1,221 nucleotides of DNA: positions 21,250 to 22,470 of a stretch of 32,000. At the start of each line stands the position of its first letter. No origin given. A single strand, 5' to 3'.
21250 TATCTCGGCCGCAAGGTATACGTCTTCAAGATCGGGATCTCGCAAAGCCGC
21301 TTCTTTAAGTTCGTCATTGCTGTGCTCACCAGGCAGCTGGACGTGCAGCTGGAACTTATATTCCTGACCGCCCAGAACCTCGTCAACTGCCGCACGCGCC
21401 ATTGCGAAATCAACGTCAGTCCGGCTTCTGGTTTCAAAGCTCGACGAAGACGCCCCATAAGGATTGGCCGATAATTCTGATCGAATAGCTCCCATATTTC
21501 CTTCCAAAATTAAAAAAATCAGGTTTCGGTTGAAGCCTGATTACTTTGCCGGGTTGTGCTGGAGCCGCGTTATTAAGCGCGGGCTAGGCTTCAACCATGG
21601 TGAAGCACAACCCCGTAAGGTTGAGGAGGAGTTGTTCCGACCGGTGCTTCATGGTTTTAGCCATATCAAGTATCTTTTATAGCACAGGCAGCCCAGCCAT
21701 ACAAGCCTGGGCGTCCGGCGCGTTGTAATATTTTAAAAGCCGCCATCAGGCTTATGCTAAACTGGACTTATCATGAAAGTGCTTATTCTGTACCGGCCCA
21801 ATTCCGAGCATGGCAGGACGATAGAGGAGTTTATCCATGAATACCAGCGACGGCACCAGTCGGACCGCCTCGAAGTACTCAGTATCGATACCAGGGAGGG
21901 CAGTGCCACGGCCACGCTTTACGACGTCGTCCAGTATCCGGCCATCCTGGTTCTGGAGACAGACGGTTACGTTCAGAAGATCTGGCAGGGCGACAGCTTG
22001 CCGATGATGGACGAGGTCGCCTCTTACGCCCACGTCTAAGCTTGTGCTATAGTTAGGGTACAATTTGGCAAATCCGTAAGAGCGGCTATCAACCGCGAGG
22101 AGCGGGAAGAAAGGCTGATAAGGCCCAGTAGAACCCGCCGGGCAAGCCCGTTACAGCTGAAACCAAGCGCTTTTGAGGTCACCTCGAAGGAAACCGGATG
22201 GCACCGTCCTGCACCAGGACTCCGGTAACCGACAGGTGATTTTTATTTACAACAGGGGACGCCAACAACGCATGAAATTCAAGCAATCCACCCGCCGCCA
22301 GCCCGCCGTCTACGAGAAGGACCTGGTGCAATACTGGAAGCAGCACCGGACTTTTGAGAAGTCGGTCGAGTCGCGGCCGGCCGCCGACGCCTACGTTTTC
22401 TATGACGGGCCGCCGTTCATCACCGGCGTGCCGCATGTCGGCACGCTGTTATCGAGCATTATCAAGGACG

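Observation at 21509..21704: Unclassified terminator/antiterminator leader RNA (candidate novel riboswitch or attenuator)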

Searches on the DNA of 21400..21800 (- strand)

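Call 4: search_rna_families(source=window, start=21400, end=21800, threshold=evalue, max_evalue=10, show_alignments=3)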
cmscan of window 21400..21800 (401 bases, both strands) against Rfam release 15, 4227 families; matches with E-value up to 10: 3.
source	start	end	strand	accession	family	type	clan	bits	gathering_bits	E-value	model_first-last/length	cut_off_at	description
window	21689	21769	-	RF03480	mir-1284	Gene; miRNA;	-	17.9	80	1.5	1-92/92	no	mir-1284 microRNA precursor family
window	21413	21451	+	RF00825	mir-344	Gene; miRNA;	-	15.6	52.5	1.6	1-71/71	no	mir-344 microRNA precursor family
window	21457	21546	-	RF02775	SodB_thermometer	Cis-reg; thermoregulator;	-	13.5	98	8.6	1-119/119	no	SodB 5' UTR thermometer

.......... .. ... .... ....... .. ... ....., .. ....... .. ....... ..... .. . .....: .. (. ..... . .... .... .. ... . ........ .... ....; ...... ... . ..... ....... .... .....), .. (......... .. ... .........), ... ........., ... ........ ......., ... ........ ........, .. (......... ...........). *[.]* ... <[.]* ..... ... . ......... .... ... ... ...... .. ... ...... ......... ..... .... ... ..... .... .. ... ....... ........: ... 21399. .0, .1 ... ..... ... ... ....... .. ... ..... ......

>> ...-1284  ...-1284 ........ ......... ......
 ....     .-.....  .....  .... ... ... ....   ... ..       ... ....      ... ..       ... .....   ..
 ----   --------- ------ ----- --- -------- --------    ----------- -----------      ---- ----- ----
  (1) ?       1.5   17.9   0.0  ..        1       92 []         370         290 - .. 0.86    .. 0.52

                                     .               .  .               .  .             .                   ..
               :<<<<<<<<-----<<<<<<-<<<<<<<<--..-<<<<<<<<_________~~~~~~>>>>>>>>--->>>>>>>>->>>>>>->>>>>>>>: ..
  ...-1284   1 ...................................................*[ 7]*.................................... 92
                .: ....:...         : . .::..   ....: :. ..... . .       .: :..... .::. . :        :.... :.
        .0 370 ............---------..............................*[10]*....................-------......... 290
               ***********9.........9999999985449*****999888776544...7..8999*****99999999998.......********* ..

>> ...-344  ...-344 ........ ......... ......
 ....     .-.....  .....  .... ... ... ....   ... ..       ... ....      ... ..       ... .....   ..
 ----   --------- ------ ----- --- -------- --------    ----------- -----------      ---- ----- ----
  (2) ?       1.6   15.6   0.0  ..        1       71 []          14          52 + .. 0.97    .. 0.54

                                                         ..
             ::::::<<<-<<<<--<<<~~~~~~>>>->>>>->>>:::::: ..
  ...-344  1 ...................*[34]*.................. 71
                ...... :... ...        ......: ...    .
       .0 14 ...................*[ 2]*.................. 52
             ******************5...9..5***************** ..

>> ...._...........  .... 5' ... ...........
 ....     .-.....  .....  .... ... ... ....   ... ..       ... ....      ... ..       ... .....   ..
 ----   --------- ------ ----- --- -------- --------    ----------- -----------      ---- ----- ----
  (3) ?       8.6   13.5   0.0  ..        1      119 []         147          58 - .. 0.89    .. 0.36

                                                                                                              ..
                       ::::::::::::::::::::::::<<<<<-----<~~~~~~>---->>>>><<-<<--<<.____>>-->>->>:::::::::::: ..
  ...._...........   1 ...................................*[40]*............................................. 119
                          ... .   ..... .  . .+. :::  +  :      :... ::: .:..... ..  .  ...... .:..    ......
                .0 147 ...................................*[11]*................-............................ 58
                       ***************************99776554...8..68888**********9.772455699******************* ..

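Call 57: build_rna_model(alignment_id=A3, structure=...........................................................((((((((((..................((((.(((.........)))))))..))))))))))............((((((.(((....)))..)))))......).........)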
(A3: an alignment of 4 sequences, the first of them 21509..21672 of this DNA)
Model R1 built from alignment A3 (4 sequences, 175 columns); structure: as given.
model positions 165; base pairs 26; branch points 1; effective number of sequences 1.4; information 0.59 bits per position. Calibrated on 0.2 Mb of random sequence (short: E-values are rough).
structure used (alignment columns):
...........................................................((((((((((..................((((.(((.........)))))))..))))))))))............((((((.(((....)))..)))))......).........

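Call 58: search_with_rna_model(model_id=R1, sources=[window, L052, L088, L089, L084, L107, L094, L093, L085, L009, L087, L095, L092, L099, L086, L098, L109, L106, L104, L083, L105, L090, L096, L103, L102, L091, L081, L100, L108, L101], max_evalue=0.001, make_alignment=true)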
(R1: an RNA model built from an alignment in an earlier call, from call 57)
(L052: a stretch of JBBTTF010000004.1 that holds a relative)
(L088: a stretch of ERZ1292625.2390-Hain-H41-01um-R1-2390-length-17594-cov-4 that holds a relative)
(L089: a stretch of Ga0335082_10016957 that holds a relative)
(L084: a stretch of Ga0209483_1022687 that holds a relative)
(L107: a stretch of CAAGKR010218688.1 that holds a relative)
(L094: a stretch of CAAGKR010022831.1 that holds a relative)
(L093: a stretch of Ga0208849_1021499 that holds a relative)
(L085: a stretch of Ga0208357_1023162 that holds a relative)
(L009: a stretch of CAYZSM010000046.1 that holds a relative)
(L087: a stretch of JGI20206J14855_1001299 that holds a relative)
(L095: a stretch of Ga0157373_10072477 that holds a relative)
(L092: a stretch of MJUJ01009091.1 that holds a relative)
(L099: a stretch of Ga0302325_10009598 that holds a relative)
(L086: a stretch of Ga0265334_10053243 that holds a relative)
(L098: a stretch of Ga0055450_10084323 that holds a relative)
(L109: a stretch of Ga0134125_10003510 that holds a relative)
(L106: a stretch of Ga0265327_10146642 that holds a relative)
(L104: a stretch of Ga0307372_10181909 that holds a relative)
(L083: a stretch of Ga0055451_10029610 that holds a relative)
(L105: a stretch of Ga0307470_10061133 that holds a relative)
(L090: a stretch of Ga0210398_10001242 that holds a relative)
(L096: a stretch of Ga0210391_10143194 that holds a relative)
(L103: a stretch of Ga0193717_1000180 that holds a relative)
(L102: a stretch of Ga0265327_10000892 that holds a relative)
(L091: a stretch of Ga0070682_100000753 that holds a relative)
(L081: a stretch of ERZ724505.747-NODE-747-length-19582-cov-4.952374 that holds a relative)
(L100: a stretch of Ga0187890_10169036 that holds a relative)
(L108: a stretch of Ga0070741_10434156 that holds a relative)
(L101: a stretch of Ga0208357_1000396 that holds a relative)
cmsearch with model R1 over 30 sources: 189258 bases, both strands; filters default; matches with E-value up to 0.001: 31.
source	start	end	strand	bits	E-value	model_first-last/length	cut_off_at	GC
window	21509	21672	-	193.1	3.3e-38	1-165/165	no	0.49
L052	4257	4420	-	182.2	6.1e-36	1-165/165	no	0.51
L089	3874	4037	-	176.2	1.1e-34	1-165/165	no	0.53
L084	211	372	+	174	3.2e-34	1-165/165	no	0.54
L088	3818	3981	-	173.8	3.5e-34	1-165/165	no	0.53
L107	1681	1841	-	167.4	7.5e-33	1-165/165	no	0.54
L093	687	853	+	164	3.9e-32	1-165/165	no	0.53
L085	5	169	+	163.1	5.8e-32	1-165/165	no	0.51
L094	293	453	-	161.3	1.4e-31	1-165/165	no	0.51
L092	954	1121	-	157.7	8e-31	1-165/165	no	0.5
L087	6509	6676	-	152.5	9.7e-30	1-165/165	no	0.49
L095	1106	1271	-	152.4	9.8e-30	1-165/165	no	0.5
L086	851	1022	+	144.4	4.5e-28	1-165/165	no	0.55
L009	236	403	-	141.1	2.3e-27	1-165/165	no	0.57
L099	9319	9484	-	140.9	2.5e-27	1-165/165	no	0.51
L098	855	1021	+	138.4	8.3e-27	1-165/165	no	0.51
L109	1828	1996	-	133.6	8.4e-26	1-165/165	no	0.54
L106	452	618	+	124.4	6.9e-24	1-165/165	no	0.46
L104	1180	1336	+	121.6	2.6e-23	1-165/165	no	0.5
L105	655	810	-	118.6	1.1e-22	1-165/165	no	0.53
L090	5372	5529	-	111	4.3e-21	1-165/165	no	0.49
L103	3779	3935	-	102.1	3e-19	1-165/165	no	0.41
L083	801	955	-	100.6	6.3e-19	1-165/165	no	0.56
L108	2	124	+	97.1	3.3e-18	32-165/165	no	0.51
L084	872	1033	+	96.8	3.8e-18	1-165/165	no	0.51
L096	1061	1220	-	96.1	5.3e-18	1-165/165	no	0.45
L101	13190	13284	+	93.4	2e-17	1-95/165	3'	0.55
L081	256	408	-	92.9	2.5e-17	1-165/165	no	0.41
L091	3778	3931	+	90.4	8.4e-17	1-165/165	no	0.48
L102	5813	5989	-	83.9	1.9e-15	1-165/165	no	0.44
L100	470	636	-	64.6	1.9e-11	1-165/165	no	0.38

Alignment A5: 31 matches aligned to the model, 229 columns, each read 5' to 3' on its own strand. Consensus structure (alignment columns), stored with it:
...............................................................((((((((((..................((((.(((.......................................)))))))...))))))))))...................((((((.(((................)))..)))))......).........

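Call 80: search_with_rna_model(model_id=R1, sources=[window, L052, L088, L089, L084, L107, L094, L093, L085, L009, L087, L095, L092, L099, L086, L098, L109, L106, L104, L083, L105, L090, L096, L103, L102, L091, L081, L100, L112, L114, L116, L118, L119, L120, L121, L122], max_evalue=0.01, make_alignment=true)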
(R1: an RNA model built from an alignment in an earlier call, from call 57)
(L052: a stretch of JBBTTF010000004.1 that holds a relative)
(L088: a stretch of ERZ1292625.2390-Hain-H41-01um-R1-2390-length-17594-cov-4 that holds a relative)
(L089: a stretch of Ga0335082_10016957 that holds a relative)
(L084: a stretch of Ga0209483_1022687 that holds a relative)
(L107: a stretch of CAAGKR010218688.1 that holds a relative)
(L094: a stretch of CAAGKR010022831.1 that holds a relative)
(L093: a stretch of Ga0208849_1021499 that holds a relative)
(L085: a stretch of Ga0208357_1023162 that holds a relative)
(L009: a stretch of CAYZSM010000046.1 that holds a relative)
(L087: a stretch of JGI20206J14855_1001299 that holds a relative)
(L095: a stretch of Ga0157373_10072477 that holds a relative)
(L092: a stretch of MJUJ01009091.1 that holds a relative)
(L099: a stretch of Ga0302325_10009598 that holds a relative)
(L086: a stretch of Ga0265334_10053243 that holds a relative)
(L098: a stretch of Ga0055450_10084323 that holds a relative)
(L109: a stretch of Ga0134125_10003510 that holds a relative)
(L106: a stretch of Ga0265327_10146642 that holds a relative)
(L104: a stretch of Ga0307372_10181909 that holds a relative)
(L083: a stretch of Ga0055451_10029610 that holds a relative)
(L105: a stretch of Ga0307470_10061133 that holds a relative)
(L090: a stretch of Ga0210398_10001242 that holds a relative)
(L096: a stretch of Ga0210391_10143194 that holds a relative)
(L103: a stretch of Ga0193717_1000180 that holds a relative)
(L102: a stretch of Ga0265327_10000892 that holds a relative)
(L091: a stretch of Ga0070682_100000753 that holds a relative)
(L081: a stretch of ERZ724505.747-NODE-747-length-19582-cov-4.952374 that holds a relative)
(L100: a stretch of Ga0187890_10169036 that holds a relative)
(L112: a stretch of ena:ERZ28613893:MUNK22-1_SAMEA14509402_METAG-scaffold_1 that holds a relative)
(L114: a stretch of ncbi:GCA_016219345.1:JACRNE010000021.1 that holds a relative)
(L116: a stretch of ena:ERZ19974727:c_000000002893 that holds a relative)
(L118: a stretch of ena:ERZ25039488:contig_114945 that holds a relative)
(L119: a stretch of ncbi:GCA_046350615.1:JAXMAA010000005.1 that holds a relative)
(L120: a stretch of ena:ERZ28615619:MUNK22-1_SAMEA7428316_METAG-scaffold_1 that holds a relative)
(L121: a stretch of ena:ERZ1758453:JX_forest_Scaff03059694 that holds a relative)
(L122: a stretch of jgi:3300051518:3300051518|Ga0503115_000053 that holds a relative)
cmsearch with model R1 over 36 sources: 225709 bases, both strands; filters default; matches with E-value up to 0.01: 37.
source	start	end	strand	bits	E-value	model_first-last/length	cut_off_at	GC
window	21509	21672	-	193.1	4e-38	1-165/165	no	0.49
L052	4257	4420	-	182.2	7.3e-36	1-165/165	no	0.51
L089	3874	4037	-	176.2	1.3e-34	1-165/165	no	0.53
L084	211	372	+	174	3.8e-34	1-165/165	no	0.54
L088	3818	3981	-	173.8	4.1e-34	1-165/165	no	0.53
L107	1681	1841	-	167.4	8.9e-33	1-165/165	no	0.54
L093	687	853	+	164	4.6e-32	1-165/165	no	0.53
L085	5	169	+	163.1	6.9e-32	1-165/165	no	0.51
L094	293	453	-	161.3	1.7e-31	1-165/165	no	0.51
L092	954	1121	-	157.7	9.6e-31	1-165/165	no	0.5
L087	6509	6676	-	152.5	1.2e-29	1-165/165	no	0.49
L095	1106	1271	-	152.4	1.2e-29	1-165/165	no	0.5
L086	851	1022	+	144.4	5.4e-28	1-165/165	no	0.55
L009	236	403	-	141.1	2.7e-27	1-165/165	no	0.57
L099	9319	9484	-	140.9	2.9e-27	1-165/165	no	0.51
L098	855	1021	+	138.4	9.9e-27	1-165/165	no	0.51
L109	1828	1996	-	133.6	1e-25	1-165/165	no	0.54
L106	452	618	+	124.4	8.3e-24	1-165/165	no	0.46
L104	1180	1336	+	121.6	3.2e-23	1-165/165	no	0.5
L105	655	810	-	118.6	1.3e-22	1-165/165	no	0.53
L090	5372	5529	-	111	5.1e-21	1-165/165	no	0.49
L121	2003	2148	+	110.1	7.6e-21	1-165/165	no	0.51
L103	3779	3935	-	102.1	3.6e-19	1-165/165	no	0.41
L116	2306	2464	+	101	6.1e-19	1-165/165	no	0.46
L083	801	955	-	100.6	7.6e-19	1-165/165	no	0.56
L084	872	1033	+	96.8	4.5e-18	1-165/165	no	0.51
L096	1061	1220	-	96.1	6.4e-18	1-165/165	no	0.45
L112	2337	2482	+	95.9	7.2e-18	1-165/165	no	0.45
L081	256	408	-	92.9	3e-17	1-165/165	no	0.41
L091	3778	3931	+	90.4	1e-16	1-165/165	no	0.48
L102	5813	5989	-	83.9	2.3e-15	1-165/165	no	0.44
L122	2336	2488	+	82.8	3.8e-15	1-165/165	no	0.46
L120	2331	2477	+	75.8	1.1e-13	1-165/165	no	0.51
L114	2341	2486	+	70.7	1.2e-12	1-165/165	no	0.46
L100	470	636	-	64.6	2.3e-11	1-165/165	no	0.38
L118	2347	2487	+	62.5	6.4e-11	1-165/165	no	0.51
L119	2322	2476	+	41.4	1.6e-06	1-165/165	no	0.41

Alignment A6: 37 matches aligned to the model, 236 columns, each read 5' to 3' on its own strand. Consensus structure (alignment columns), stored with it:
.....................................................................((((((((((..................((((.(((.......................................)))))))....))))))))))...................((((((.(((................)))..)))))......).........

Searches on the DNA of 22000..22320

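Call 65: search_rna_families(source=window, start=22000, end=22320, threshold=evalue, max_evalue=5)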
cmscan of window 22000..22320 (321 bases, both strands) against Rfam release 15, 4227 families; matches with E-value up to 5: 1.
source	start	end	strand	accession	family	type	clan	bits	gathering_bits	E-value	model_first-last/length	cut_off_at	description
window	22026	22041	+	RF01134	sR30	Gene; snRNA; snoRNA; CD-box;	-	11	38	2.2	42-57/57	no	Small nucleolar RNA sR30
